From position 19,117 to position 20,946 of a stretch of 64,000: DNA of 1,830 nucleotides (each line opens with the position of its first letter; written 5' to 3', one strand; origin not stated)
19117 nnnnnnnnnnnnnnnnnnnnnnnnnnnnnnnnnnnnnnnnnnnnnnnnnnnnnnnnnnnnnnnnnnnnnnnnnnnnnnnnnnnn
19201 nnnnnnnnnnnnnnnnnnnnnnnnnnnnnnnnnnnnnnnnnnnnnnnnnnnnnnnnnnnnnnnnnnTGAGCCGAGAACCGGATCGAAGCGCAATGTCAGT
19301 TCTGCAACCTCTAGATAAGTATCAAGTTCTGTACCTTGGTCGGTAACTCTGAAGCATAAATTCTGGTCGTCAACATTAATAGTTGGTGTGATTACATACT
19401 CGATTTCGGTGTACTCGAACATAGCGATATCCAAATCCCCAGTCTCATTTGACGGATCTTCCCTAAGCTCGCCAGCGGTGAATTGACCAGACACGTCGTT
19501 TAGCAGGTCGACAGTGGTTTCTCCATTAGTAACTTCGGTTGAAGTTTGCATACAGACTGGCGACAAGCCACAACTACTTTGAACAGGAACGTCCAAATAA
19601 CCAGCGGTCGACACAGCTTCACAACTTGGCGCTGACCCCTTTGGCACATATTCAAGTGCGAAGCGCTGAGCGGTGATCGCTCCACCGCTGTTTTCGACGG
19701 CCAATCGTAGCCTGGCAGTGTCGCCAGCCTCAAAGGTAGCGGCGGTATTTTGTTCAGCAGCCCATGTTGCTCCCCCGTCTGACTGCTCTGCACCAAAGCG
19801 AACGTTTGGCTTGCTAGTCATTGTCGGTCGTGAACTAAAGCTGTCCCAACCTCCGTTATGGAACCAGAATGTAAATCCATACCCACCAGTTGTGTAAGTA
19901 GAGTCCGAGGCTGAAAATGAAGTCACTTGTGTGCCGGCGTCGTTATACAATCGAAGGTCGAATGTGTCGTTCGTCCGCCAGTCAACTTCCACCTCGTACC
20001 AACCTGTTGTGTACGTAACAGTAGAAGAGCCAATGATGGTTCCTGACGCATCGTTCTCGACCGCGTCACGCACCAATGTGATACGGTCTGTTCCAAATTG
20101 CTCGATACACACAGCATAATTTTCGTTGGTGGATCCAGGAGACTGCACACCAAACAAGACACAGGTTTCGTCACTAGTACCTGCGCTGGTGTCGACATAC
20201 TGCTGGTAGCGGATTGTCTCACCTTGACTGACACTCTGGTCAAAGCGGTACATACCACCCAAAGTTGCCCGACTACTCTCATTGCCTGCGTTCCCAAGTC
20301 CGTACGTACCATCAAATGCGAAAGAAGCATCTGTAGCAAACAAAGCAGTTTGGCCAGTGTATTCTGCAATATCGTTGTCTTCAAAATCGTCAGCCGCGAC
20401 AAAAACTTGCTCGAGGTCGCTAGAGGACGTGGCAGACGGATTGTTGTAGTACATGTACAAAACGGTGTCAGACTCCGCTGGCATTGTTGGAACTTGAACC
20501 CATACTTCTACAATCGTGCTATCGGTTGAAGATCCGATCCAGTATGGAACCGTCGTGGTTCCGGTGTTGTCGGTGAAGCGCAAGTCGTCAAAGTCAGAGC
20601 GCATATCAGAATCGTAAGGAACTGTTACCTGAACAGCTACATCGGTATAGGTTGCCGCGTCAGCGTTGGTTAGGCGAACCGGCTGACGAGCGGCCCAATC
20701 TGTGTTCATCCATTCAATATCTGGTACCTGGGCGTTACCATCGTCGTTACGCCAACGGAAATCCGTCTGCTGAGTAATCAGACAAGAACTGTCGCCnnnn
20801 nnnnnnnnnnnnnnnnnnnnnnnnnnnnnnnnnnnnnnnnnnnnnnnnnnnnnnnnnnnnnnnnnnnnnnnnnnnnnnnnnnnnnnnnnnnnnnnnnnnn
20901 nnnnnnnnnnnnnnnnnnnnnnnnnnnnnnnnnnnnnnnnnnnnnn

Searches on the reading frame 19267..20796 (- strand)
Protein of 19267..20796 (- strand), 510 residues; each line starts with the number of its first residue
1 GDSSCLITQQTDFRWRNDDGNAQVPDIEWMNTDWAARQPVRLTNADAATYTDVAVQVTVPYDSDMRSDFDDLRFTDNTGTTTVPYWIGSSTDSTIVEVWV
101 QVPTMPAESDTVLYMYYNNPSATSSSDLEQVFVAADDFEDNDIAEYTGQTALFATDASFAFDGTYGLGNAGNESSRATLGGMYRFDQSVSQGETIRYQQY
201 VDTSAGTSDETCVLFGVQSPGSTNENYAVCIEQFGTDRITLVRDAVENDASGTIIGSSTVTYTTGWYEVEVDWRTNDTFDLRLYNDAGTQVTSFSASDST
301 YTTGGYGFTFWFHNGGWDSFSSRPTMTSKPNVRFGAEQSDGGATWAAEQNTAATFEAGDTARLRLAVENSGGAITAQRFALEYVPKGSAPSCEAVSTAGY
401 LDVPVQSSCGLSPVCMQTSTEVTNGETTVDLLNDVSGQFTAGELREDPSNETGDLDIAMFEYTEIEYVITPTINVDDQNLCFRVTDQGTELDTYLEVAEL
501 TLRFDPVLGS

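Call 47: predict_structure(alignment_id=A3)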
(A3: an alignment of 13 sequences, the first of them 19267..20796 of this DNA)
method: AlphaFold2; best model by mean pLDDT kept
length: 510 residues; sequences in the alignment: 13
mean_pLDDT: 70.0   pTM: 0.53
mean pLDDT of the five models: 70.0, 69.7, 58.5, 56.0, 55.5
residues with pLDDT >= 90: 62; 70-90: 243; 50-70: 110; < 50: 95
segments of 3 or more residues with pLDDT < 50: 1-4, 19-31, 140-179, 339-344, 423-445, 506-510
pLDDT, mean of each block of 10 residues (from residue 1): 53 61 41 64 87 87 60 78 81 77 88 78 73 71 37 33 36 39 76 88 64 80 78 78 74 87 84 93 87 95 81 58 86 60 52 71 74 74 88 84 81 75 42 36 49 69 75 80 79 74 52
secondary structure, 60 per line:
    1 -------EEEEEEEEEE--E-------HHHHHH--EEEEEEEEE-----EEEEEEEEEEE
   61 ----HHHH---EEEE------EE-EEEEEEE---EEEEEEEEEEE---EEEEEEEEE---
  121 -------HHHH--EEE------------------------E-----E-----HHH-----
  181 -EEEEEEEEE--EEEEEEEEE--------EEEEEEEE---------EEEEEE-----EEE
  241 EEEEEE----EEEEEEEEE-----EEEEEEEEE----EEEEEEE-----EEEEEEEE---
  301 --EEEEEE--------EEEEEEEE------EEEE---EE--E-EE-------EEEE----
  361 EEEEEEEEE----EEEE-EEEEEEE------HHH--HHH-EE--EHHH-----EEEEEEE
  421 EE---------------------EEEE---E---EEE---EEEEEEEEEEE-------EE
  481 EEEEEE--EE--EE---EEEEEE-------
elements in order: E8-17 H28-33 E36-44 E50-60 H65-68 E72-75 E85-91 E95-105 E109-117 H128-131 E134-136 E182-190 E193-201 E210-217 E227-232 E238-246 E251-259 E265-273 E278-284 E290-297 E303-308 E317-324 E331-334 E353-356 E361-369 E374-377 E379-385 E414-422 E444-447 E455-457 E461-471 E479-486 E498-503

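Call 76: fold_search(model_id=the predicted structure, library=pdb)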
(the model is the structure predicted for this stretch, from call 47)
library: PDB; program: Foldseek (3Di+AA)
matches with E <= 10: 1133; with E <= 0.001: 19
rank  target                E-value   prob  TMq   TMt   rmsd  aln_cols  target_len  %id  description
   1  4b1m_A                1.0e-05  1.00  0.20  0.56   8.4       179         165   16  CARBOHYDRATE BINDING MODULE CBM66 FROM BACILLUS SUBTILIS (released 2012-12-12)
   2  4b1m_B                1.1e-05  1.00  0.20  0.54   7.5       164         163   15  CARBOHYDRATE BINDING MODULE CBM66 FROM BACILLUS SUBTILIS (released 2012-12-12)
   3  4azz_A                3.8e-05  1.00  0.20  0.58   5.3       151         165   15  Carbohydrate binding module CBM66 from Bacillus subtilis (released 2012-07-25)
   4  4b1m_C                3.8e-05  1.00  0.20  0.57   8.2       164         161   15  CARBOHYDRATE BINDING MODULE CBM66 FROM BACILLUS SUBTILIS (released 2012-12-12)
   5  4b1l                  5.2e-05  1.00  0.23  0.64   3.9       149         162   15  CARBOHYDRATE BINDING MODULE CBM66 FROM BACILLUS SUBTILIS (released 2012-12-12)
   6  2wsu_A                1.9e-04  0.96  0.18  0.28  29.9       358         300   10  Galectin domain of porcine adenovirus type 4 NADC-1 isolate fibre (released 2010-08-11)
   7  9vyh_p                3.5e-04  1.00  0.22  0.39   4.7       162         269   14  Cyanopodophage Pan3 tailspike (released 2025-11-26)
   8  4qhw                  3.9e-04  0.72  0.16  0.19  26.9       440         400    8  Crystal structure of a putative two-domain sugar hydrolase (BACCAC_02064) from Bacteroides caccae ATCC 43185 at 1.35 A r (released 2014-07-23)
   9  2a5z_A                4.3e-04  1.00  0.20  0.39   5.1       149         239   17  Crystal Structure of Protein of Unknown Function SO2946 from Shewanella oneidensis MR-1 (released 2005-08-16)
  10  2a5z_C                4.3e-04  1.00  0.20  0.37   6.1       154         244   17  Crystal Structure of Protein of Unknown Function SO2946 from Shewanella oneidensis MR-1 (released 2005-08-16)
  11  6er4_A                5.0e-04  1.00  0.19  0.42   5.7       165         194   10  Ruminococcus gnavus IT-sialidase CBM40 bound to alpha2,6 sialyllactose (released 2018-05-02)
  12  6er2_B                7.3e-04  1.00  0.19  0.43   5.6       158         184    9  Ruminococcus gnavus IT-sialidase CBM40 (released 2018-05-02)
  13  4yz5_B                7.7e-04  0.92  0.20  0.16  21.4       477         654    9  Crystal Structure of Streptococcus pneumoniae NanC, in complex with 3-Sialyllactose (released 2015-09-23)
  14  6er3_B                8.1e-04  1.00  0.19  0.44   5.6       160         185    9  Ruminococcus gnavus IT-sialidase CBM40 bound to alpha2,3 sialyllactose (released 2018-05-02)
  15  6er3_A                8.5e-04  1.00  0.19  0.44   5.6       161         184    9  Ruminococcus gnavus IT-sialidase CBM40 bound to alpha2,3 sialyllactose (released 2018-05-02)
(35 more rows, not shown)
